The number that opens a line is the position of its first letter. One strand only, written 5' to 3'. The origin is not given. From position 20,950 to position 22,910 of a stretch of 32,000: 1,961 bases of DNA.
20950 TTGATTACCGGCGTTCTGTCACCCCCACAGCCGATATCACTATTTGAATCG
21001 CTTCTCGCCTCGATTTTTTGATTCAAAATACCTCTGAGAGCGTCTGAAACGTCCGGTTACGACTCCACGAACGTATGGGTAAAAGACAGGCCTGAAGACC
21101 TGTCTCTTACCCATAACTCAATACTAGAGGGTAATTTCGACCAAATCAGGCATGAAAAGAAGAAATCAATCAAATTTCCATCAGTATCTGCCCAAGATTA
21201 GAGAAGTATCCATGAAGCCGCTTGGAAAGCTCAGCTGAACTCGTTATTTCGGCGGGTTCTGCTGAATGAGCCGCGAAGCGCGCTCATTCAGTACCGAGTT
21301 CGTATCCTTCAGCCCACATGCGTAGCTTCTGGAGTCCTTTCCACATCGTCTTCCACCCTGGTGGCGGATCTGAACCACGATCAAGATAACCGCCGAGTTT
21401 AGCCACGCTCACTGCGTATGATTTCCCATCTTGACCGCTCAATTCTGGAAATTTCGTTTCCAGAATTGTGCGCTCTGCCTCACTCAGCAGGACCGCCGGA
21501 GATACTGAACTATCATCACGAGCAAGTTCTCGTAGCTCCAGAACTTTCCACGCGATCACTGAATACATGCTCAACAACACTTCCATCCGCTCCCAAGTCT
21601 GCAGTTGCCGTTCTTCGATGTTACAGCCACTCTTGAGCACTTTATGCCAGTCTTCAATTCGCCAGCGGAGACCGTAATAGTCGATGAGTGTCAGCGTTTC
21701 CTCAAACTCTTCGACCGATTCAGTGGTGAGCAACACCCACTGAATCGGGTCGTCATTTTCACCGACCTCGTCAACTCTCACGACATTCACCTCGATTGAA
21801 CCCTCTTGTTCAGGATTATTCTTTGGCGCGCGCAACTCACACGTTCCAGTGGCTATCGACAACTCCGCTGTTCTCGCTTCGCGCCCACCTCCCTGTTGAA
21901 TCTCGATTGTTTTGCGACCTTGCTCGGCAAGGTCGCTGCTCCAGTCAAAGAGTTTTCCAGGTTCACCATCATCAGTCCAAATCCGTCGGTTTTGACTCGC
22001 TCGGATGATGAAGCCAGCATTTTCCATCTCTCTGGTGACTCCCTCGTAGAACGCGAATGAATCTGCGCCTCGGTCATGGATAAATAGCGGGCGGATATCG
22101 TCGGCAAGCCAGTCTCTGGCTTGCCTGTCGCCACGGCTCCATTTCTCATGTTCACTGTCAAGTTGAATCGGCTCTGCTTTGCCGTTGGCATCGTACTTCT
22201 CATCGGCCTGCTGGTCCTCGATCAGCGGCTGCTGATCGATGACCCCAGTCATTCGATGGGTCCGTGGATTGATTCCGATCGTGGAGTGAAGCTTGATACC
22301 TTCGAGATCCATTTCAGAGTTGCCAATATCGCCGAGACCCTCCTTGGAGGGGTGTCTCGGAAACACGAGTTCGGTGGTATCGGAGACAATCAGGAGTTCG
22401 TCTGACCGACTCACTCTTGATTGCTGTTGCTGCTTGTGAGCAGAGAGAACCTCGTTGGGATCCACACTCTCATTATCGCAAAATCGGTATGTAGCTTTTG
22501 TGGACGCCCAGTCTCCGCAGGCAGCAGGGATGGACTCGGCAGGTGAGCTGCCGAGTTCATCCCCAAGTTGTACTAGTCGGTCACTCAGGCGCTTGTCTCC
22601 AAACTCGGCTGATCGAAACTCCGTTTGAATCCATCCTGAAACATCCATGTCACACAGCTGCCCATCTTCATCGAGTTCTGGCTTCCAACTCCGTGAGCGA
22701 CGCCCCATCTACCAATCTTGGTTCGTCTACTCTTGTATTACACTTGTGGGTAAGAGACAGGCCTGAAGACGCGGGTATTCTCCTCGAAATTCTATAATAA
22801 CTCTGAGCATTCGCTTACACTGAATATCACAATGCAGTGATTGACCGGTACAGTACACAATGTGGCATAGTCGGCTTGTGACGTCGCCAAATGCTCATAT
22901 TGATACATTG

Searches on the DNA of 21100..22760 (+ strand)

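Call 67: search_dna_similar(query=window:21100-22760:+, collection=plasmids, mode=distant, max_rows=25)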
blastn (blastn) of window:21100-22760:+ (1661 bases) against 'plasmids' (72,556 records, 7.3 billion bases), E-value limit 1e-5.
Records with a match: 9; places in all: 20; records where one place covers at least 80% of the query: 5.
Best place of each record, by identity: 80-90% 1; 60-80% 8.
By first word of the organism name: Natribaculum 4; Halococcus 1; Halorubrum 1; Haloarcula 1; Halobellus 1; Halolamina 1.
By predicted mobility (MOB-suite, as given by PLSDB): non-mobilizable 9.
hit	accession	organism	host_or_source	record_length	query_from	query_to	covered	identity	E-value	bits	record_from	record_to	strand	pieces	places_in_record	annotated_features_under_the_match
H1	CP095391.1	Natribaculum breve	cell culture,saline soil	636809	159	1661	90%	81.8%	0e+0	1479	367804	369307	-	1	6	none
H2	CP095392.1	Natribaculum breve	cell culture,saline soil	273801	162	1661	90%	77.0%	0e+0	1145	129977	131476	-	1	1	record has no annotation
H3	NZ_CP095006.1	Halococcus dombrowskii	Direct from delivered sample,Rock salt ...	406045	157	1661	91%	75.4%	0e+0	1028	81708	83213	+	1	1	IS4 family transposase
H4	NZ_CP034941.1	Halorubrum ezzemoulense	Cell Culture,Hypersaline Lake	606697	162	1661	90%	74.9%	0e+0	994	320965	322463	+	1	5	IS4 family transposase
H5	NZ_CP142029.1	Haloarcula sp. GH36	cell culture,inland salt lake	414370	198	1557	82%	71.9%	0e+0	695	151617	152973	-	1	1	IS4 family transposase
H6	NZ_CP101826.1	Halobellus ramosii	cell cuture,a brine sample of the ...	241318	198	1513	79%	73.1%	0e+0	747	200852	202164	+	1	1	IS4 family transposase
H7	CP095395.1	Natribaculum longum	cell culture,saline soil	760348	198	1523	80%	72.4%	0e+0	690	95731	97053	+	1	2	none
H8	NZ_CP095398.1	Natribaculum luteum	cell culture,brine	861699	198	1523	79%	72.8%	7e-157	711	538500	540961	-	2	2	IS5-like element ISNpe14 family transposase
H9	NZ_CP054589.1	Halolamina sp. CBA1230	solar salt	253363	198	355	10%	74.7%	2e-19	105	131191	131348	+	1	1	none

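Call 68: get_annotated_region(hit=H3, flank=1500)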
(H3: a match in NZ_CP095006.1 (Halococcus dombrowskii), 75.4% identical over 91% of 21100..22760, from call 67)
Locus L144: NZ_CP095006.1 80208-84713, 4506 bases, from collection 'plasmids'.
description: Halococcus dombrowskii strain H4 plasmid unnamed1, complete sequence
organism: Halococcus dombrowskii (NCBI taxid 179637)
taxonomy: Archaea; Euryarchaeota; Halobacteria; Halobacteriales; Halococcaceae; Halococcus; Halococcus dombrowskii
host: -; source: Direct from delivered sample,Rock salt from Permian period; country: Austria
typing (MOB-suite, as given by PLSDB): non-mobilizable
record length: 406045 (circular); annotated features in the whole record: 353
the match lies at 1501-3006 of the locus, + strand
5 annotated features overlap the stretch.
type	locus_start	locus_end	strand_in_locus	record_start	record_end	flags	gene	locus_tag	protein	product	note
CDS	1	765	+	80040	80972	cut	-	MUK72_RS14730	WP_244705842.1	ParA family protein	-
CDS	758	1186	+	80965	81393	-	-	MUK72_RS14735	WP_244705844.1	hypothetical protein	-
CDS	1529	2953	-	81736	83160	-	-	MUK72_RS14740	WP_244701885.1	IS4 family transposase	-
CDS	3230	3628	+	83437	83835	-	-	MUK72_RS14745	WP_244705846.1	hypothetical protein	-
CDS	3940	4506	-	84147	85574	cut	-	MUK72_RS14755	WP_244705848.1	IS66 family transposase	-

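Call 69: get_annotated_region(hit=H4, flank=1500)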
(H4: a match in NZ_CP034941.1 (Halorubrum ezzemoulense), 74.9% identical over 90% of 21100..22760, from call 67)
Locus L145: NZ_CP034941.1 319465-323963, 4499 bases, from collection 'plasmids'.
description: Halorubrum ezzemoulense strain Fb21 plasmid megaplasmid, complete sequence
organism: Halorubrum ezzemoulense (NCBI taxid 337243)
taxonomy: Archaea; Euryarchaeota; Halobacteria; Halobacteriales; Haloferacaceae; Halorubrum; Halorubrum ezzemoulense
host: -; source: Cell Culture,Hypersaline Lake; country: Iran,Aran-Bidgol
typing (MOB-suite, as given by PLSDB): non-mobilizable
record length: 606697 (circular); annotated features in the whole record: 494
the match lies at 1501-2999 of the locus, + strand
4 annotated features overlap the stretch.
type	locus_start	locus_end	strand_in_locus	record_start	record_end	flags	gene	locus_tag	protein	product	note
CDS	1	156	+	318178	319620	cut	-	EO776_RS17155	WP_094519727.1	carotenoid oxygenase family protein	-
CDS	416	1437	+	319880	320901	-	-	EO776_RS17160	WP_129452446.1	IS630 family transposase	-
CDS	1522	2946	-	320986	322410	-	-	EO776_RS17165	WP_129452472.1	IS4 family transposase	-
CDS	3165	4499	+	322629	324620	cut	-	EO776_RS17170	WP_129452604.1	hydantoinase/oxoprolinase family protein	-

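Call 70: get_annotated_region(hit=H6, flank=1500)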
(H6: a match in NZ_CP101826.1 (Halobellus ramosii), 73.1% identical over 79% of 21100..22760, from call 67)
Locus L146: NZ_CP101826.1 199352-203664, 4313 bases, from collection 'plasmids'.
description: Halobellus ramosii strain DSM 26177 plasmid unnamed1, complete sequence
organism: Halobellus ramosii (NCBI taxid 1379040)
taxonomy: Archaea; Euryarchaeota; Halobacteria; Halobacteriales; Haloferacaceae; Halobellus; Halobellus ramosii
host: -; source: cell cuture,a brine sample of the inland hypersaline lake Fuente de Piedra; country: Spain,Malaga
typing (MOB-suite, as given by PLSDB): non-mobilizable; mating-pair formation MPF_T
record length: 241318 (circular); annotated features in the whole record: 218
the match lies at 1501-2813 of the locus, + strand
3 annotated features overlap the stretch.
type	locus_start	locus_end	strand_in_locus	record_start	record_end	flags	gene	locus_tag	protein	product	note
CDS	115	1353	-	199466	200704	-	-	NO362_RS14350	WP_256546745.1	transposase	-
CDS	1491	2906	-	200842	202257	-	-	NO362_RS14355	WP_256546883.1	IS4 family transposase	-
CDS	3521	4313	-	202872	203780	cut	-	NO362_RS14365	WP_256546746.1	hypothetical protein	-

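Call 71: get_annotated_region(hit=H7, flank=1500)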
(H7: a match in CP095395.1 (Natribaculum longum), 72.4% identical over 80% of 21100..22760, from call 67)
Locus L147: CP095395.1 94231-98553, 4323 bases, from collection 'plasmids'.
description: Natribaculum longum strain TRM20345 plasmid unnamed1, complete sequence
organism: Natribaculum longum (NCBI taxid 1419051)
taxonomy: Archaea; Euryarchaeota; Halobacteria; Halobacteriales; Natrialbaceae; Natribaculum; Natribaculum longum
host: -; source: cell culture,saline soil; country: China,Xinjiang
typing (MOB-suite, as given by PLSDB): non-mobilizable
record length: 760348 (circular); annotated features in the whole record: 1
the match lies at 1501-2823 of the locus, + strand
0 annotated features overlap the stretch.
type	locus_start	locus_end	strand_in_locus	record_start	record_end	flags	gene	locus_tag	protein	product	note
